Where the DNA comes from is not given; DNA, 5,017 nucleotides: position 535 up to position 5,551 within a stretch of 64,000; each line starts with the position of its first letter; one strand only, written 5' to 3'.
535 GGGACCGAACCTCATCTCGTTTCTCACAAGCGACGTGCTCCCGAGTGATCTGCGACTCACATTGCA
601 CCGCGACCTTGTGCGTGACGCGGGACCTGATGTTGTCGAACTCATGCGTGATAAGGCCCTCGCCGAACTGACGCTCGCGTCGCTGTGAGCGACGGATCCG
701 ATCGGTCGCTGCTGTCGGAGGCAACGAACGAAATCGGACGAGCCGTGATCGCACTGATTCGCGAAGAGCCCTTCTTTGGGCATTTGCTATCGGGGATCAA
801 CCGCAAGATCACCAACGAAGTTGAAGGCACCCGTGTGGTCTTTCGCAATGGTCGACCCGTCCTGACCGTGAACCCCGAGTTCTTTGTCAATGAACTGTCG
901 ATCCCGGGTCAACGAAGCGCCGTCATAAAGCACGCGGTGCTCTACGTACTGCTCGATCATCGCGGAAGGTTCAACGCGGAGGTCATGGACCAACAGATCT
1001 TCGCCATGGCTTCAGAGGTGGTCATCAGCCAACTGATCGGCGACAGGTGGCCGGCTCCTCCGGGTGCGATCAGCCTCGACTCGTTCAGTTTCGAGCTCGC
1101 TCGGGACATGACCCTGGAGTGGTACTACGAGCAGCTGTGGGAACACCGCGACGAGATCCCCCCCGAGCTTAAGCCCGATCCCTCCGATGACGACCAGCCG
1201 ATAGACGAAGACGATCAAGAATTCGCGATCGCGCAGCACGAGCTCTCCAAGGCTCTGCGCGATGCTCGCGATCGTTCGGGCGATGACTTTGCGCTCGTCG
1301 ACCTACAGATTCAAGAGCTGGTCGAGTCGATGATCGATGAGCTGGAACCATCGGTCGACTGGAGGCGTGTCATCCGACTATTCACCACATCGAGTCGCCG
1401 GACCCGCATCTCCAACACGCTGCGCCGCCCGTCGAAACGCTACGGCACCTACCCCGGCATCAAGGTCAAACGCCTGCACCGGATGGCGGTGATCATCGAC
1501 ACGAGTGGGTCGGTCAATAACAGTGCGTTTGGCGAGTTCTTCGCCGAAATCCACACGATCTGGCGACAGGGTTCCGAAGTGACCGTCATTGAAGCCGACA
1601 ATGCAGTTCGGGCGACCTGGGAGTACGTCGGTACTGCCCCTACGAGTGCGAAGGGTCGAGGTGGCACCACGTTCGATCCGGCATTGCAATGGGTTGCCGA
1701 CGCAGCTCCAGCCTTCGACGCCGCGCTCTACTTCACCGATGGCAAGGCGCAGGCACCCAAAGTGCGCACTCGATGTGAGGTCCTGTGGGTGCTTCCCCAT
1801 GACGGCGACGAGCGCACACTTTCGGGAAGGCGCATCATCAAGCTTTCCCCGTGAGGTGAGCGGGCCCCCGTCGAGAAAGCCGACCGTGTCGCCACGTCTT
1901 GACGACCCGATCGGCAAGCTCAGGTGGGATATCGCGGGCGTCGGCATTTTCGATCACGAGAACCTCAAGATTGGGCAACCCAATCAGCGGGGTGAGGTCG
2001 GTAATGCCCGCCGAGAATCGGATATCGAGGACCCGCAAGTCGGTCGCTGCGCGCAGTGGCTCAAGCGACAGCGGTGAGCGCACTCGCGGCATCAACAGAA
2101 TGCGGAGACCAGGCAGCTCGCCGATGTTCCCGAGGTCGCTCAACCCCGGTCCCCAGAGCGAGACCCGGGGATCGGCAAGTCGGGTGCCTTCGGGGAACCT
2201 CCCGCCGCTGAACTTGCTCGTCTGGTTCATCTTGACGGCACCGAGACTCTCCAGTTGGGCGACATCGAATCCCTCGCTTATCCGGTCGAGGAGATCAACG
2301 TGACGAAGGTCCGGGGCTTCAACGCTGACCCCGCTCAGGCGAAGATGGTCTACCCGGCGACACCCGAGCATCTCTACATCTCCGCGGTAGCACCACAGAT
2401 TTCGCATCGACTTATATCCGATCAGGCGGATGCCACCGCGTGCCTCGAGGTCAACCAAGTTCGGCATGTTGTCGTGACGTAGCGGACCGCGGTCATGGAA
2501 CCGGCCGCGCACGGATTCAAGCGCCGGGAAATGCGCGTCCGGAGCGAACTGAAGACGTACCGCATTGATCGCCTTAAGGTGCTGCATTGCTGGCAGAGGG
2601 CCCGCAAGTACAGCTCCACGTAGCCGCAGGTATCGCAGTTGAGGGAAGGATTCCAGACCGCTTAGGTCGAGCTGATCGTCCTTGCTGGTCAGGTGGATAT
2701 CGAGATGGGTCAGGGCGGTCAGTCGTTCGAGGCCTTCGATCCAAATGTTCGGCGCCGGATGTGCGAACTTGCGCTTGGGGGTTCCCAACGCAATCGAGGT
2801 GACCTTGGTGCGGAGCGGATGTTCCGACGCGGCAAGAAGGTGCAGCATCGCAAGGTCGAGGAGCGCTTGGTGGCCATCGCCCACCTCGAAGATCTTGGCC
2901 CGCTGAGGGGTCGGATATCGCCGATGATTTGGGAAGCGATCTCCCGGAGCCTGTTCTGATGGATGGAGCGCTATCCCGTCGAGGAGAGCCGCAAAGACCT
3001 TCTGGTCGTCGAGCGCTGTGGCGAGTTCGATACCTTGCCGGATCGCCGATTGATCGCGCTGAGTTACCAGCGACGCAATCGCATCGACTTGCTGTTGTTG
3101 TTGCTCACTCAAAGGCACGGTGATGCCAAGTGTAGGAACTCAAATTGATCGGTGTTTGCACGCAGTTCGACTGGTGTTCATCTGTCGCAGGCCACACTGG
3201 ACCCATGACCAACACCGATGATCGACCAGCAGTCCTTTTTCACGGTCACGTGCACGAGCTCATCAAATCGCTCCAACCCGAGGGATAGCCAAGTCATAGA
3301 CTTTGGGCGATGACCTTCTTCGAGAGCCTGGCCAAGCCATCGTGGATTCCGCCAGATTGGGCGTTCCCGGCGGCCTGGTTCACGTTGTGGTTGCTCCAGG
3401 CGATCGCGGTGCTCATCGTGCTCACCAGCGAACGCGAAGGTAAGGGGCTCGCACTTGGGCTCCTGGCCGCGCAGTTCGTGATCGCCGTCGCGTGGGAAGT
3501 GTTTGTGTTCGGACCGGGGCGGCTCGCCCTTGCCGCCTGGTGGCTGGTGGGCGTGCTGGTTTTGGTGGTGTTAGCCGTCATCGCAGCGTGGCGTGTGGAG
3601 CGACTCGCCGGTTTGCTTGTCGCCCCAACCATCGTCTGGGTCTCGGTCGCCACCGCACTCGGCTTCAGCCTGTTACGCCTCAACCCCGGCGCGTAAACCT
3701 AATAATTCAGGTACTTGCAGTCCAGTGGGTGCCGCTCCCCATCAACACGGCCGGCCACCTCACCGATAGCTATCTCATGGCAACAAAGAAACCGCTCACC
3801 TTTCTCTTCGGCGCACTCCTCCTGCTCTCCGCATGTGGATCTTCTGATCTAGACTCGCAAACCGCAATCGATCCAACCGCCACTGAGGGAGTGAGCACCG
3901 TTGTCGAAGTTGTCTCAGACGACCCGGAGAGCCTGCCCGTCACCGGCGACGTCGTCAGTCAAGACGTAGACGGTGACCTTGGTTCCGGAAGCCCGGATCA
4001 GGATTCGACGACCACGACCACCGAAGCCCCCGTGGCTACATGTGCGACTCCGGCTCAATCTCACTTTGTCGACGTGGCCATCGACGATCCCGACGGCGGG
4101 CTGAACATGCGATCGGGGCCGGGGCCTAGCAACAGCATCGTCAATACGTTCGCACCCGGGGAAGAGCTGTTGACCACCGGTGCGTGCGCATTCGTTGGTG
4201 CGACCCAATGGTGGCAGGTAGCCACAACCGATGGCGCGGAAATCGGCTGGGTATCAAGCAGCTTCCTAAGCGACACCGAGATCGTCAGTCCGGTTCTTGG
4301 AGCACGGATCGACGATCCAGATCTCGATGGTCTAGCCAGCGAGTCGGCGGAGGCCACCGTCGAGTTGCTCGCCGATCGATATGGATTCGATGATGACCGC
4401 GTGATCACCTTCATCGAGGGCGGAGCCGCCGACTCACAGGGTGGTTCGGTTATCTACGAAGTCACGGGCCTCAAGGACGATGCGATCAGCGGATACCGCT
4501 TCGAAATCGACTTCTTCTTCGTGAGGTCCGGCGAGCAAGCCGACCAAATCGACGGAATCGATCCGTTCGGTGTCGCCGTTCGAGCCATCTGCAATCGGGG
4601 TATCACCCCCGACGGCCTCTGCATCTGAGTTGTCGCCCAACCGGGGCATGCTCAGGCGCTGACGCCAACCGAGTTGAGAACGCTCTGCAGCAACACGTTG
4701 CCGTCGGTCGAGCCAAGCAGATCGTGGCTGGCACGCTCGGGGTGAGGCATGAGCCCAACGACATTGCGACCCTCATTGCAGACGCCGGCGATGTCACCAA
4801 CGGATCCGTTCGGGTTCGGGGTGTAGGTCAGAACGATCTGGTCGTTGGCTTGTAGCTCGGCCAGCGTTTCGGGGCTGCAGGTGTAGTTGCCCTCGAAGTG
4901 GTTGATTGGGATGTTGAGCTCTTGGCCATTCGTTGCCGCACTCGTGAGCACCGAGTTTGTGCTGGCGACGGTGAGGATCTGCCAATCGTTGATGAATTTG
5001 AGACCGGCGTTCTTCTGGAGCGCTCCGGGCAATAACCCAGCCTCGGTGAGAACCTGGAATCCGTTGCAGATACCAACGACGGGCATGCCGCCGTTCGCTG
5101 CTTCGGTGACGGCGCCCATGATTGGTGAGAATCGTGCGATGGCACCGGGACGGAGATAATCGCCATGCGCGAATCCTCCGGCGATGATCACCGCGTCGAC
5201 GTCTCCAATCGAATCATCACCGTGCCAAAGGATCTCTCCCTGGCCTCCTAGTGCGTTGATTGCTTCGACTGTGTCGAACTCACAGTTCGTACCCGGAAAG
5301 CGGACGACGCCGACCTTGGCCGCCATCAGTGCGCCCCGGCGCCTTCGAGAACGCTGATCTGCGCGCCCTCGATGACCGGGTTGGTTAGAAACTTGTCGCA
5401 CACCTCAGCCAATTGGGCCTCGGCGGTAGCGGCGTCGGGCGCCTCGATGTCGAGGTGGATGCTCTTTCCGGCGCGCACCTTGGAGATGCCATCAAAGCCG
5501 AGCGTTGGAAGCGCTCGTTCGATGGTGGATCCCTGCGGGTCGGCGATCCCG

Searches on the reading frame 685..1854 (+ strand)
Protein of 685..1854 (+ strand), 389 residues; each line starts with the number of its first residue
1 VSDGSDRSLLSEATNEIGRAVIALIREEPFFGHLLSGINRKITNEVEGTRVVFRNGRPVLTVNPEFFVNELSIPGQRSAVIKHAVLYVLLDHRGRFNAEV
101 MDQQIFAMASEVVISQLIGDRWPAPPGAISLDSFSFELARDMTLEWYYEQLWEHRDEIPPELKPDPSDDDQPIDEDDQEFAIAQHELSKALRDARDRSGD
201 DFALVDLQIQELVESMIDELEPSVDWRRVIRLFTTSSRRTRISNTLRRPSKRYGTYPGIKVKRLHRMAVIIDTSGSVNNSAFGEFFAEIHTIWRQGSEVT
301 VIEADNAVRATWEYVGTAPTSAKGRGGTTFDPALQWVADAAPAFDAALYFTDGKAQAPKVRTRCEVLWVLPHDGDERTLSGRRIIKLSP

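Call 48: search_protein_families(library=pfam, proteins=[window:685-1854:+], max_evalue=0.00001)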
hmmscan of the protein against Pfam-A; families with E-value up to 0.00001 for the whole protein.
window:685-1854:+ (389 aa): 2 families
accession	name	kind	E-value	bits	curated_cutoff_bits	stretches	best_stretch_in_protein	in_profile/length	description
PF09967.15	DUF2201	-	1.3e-16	61.3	26.4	1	267-377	1-113/123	VWA-like domain (DUF2201)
PF13203.12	DUF2201_N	-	2.7e-14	53.9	23.2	1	16-253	5-255/271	Putative metallopeptidase domain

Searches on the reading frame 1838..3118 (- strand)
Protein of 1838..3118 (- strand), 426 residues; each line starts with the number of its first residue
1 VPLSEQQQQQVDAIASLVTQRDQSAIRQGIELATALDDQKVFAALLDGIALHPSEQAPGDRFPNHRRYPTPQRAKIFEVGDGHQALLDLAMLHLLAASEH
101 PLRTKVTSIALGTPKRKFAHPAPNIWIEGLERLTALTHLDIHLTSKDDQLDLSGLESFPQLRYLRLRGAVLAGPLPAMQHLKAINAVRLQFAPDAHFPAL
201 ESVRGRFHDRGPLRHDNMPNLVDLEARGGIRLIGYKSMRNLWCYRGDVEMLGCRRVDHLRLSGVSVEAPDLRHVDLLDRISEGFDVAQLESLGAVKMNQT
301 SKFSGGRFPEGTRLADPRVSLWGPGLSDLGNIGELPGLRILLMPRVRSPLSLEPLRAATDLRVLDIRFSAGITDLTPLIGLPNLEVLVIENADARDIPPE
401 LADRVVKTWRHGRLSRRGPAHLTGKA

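Call 48: search_protein_families(library=pfam, proteins=[window:1838-3118:-], max_evalue=0.00001)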
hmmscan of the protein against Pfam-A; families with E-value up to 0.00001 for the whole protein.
window:1838-3118:- (426 aa): 2 families
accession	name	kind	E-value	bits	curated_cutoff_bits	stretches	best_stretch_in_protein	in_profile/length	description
PF12799.13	LRR_4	-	4.2e-08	33.6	27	0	361-391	3-33/44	Leucine Rich repeats (2 copies)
PF23598.1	LRR_14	-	2.7e-06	26.8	40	0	126-230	208-296/353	Leucine-rich repeat region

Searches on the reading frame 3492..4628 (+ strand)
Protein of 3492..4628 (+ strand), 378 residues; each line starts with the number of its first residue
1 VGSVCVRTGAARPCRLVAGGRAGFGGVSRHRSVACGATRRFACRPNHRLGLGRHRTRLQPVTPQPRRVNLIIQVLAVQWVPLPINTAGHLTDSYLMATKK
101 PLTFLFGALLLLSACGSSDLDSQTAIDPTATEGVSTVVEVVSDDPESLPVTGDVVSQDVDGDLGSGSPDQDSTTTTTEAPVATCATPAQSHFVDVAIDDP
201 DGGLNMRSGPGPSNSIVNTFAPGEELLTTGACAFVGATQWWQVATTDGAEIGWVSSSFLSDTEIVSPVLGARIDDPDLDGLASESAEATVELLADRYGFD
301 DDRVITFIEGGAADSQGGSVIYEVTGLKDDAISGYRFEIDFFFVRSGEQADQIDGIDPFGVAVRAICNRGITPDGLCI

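Call 48: search_protein_families(library=pfam, proteins=[window:3492-4628:+], max_evalue=0.00001)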
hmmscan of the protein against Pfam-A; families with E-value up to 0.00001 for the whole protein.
window:3492-4628:+ (378 aa): 1 family
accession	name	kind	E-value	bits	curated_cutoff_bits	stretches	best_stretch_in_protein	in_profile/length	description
PF08239.17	SH3_3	-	2.9e-07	31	27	1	202-260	1-54/54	Bacterial SH3 domain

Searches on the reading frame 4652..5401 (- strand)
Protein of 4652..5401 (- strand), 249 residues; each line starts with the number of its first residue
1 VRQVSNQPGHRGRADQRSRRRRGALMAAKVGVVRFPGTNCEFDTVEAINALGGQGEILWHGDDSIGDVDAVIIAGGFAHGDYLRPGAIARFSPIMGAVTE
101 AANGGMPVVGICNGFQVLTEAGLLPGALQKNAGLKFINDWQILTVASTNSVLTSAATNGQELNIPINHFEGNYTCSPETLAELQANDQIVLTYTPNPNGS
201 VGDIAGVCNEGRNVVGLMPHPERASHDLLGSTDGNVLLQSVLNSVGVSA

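Call 48: search_protein_families(library=pfam, proteins=[window:4652-5401:-], max_evalue=0.00001)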
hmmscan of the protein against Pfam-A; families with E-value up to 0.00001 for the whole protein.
window:4652-5401:- (249 aa): 2 families
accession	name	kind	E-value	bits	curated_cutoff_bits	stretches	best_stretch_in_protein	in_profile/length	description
PF13507.12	GATase_5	-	4.5e-29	101.8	27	1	28-228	2-233/260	CobB/CobQ-like glutamine amidotransferase domain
PF07685.20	GATase_3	-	1.5e-06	28.4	27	1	48-121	19-91/196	CobB/CobQ-like glutamine amidotransferase domain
